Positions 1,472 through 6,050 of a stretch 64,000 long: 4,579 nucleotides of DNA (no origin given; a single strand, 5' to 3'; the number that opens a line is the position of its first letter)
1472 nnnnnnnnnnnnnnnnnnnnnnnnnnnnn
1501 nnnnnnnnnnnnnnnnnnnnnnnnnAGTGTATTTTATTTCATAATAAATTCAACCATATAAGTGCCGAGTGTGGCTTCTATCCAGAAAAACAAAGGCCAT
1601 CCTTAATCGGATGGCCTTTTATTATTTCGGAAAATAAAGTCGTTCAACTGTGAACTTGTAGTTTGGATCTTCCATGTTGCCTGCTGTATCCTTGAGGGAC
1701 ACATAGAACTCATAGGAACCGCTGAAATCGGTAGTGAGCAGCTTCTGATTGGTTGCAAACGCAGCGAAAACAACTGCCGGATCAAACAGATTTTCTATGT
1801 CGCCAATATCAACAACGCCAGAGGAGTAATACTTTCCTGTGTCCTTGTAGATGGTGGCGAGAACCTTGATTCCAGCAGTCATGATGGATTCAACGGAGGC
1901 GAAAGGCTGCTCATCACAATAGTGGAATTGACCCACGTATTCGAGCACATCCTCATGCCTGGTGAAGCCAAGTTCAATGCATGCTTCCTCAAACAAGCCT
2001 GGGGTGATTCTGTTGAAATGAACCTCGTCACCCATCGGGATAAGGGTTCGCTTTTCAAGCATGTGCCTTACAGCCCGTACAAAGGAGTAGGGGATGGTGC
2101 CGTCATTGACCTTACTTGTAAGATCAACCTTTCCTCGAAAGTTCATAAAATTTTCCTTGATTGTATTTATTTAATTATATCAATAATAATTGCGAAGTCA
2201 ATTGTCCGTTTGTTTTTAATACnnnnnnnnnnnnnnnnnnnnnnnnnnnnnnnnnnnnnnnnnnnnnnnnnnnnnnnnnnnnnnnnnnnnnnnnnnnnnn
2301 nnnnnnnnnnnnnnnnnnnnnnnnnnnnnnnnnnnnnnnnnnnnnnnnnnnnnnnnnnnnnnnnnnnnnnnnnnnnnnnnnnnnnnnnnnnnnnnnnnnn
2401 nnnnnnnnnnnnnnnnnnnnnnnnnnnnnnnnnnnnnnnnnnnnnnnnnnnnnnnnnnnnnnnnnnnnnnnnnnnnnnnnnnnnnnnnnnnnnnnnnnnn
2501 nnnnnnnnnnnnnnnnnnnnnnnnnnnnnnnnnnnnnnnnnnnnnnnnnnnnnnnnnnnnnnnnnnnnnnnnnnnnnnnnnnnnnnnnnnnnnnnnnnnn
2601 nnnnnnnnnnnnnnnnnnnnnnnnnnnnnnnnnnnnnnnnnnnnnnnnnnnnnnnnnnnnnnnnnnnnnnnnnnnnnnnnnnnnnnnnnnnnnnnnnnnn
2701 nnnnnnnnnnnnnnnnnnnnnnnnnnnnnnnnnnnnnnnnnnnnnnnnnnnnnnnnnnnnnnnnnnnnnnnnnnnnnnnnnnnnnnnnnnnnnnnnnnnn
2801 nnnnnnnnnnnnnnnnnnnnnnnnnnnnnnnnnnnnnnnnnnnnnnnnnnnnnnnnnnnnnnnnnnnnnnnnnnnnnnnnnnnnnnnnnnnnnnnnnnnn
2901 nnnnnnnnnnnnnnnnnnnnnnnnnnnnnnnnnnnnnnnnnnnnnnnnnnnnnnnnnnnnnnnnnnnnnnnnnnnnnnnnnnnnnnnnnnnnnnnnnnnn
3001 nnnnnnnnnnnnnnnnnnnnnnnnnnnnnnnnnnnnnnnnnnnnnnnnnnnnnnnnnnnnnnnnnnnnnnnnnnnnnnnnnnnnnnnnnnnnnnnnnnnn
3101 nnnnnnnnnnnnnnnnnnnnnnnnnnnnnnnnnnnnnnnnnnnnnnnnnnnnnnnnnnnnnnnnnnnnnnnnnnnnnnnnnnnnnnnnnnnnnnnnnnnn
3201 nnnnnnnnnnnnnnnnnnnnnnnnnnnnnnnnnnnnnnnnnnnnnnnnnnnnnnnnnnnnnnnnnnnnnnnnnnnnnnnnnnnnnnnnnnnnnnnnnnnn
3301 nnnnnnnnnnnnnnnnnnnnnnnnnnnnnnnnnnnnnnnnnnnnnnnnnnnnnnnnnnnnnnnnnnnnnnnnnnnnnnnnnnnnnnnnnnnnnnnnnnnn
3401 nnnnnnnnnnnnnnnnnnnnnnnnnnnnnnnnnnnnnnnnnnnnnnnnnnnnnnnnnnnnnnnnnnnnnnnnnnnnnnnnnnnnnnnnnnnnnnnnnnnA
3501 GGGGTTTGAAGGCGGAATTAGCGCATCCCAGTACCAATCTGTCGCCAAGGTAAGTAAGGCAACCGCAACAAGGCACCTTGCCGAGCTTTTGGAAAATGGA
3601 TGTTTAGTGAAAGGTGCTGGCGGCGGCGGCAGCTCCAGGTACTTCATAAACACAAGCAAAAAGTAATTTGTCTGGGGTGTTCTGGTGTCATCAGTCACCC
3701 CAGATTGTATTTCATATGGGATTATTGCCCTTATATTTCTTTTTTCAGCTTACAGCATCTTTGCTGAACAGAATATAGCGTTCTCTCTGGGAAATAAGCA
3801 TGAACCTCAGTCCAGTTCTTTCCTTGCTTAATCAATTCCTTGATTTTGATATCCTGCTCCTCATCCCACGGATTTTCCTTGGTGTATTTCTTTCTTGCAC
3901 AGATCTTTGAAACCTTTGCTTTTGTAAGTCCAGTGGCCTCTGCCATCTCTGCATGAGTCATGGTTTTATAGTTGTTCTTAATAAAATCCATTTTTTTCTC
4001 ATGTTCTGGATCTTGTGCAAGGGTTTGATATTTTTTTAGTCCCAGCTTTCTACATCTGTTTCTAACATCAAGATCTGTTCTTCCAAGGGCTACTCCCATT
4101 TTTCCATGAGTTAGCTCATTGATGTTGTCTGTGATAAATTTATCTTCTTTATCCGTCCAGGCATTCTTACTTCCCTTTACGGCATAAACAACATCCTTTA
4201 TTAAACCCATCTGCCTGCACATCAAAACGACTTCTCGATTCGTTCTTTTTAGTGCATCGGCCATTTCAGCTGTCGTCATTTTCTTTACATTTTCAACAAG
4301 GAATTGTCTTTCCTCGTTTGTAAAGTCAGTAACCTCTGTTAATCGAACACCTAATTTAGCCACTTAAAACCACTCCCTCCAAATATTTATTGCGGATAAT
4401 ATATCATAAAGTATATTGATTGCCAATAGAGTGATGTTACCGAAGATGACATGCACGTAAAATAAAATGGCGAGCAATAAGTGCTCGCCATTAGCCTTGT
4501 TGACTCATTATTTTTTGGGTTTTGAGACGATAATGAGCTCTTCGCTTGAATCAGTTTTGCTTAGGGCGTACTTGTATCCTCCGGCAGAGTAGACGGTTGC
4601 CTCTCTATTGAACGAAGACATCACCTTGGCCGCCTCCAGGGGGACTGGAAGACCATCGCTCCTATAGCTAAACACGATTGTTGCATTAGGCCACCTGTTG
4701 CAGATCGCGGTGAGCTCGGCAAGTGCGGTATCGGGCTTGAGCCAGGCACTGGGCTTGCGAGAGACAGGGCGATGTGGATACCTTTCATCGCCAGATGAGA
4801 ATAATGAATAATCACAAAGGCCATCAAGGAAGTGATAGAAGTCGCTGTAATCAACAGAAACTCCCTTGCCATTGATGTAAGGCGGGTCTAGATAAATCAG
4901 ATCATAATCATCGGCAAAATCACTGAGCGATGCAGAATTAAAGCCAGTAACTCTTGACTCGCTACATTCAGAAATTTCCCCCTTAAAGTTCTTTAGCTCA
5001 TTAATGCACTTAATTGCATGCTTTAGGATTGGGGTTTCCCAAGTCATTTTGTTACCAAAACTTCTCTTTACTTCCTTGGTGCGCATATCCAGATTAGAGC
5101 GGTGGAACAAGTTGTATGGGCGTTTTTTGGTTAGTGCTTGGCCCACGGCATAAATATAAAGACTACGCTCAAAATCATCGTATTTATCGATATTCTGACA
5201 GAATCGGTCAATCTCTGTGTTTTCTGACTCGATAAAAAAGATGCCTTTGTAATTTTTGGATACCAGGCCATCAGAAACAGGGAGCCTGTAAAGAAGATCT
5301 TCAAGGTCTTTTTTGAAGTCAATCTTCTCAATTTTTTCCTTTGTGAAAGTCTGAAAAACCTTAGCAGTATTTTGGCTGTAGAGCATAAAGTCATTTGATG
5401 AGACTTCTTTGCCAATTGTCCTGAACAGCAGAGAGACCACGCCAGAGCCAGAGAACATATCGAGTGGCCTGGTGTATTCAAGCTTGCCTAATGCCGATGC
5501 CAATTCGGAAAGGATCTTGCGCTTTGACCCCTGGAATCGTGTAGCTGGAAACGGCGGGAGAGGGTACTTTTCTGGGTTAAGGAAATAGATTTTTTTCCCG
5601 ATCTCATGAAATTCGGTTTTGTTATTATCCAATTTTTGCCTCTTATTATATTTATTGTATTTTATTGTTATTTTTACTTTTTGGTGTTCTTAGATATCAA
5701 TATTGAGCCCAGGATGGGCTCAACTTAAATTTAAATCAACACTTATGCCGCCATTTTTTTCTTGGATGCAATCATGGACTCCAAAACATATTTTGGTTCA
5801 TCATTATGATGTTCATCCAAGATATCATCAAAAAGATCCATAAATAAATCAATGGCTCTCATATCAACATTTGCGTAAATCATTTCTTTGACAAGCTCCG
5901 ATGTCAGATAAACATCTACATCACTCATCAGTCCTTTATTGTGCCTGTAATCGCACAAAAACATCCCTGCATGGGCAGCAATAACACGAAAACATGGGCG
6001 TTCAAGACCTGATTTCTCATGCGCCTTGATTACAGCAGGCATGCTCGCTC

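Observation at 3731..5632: Four-repeat Myb/SANT-like DNA-binding protein paired with a Dam-like adenine methyltransferase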

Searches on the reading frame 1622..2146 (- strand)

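Call 3: search_protein_families(library=pfam, proteins=[window:1622-2146:-], max_evalue=0.1)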
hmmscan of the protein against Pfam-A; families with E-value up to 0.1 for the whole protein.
window:1622-2146:- (174 aa): 1 family
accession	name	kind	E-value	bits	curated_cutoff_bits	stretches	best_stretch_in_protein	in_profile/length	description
PF12245.14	Big_3_2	-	0.07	13.8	23.3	0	94-167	49-120/122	Bacterial Ig-like domain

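Call 4: search_protein_families(library=padloc, proteins=[window:1622-2146:-], max_evalue=0.1)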
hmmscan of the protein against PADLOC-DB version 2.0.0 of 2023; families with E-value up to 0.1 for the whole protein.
window:1622-2146:- (174 aa): 0 families

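Call 43: search_protein_families(library=phrogs, proteins=[window:1622-2146:-], max_evalue=0.001)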
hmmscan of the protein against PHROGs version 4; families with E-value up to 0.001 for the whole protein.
window:1622-2146:- (174 aa): 0 families

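Call 44: search_protein_families(library=ncbifam, proteins=[window:1622-2146:-], max_evalue=0.01)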
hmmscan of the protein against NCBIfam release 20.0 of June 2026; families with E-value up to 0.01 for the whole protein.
window:1622-2146:- (174 aa): 1 family
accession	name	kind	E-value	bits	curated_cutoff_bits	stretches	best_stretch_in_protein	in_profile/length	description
NF012211.1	tand_rpt_95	domain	0.0079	16.1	90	0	138-168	55-85/98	tandem-95 repeat protein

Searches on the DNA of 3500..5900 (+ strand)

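Call 6: search_dna_similar(query=window:3500-5900:+, collection=ecoli_genomes, mode=near, max_rows=10)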
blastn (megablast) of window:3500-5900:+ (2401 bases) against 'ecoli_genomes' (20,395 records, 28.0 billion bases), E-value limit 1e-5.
No match.
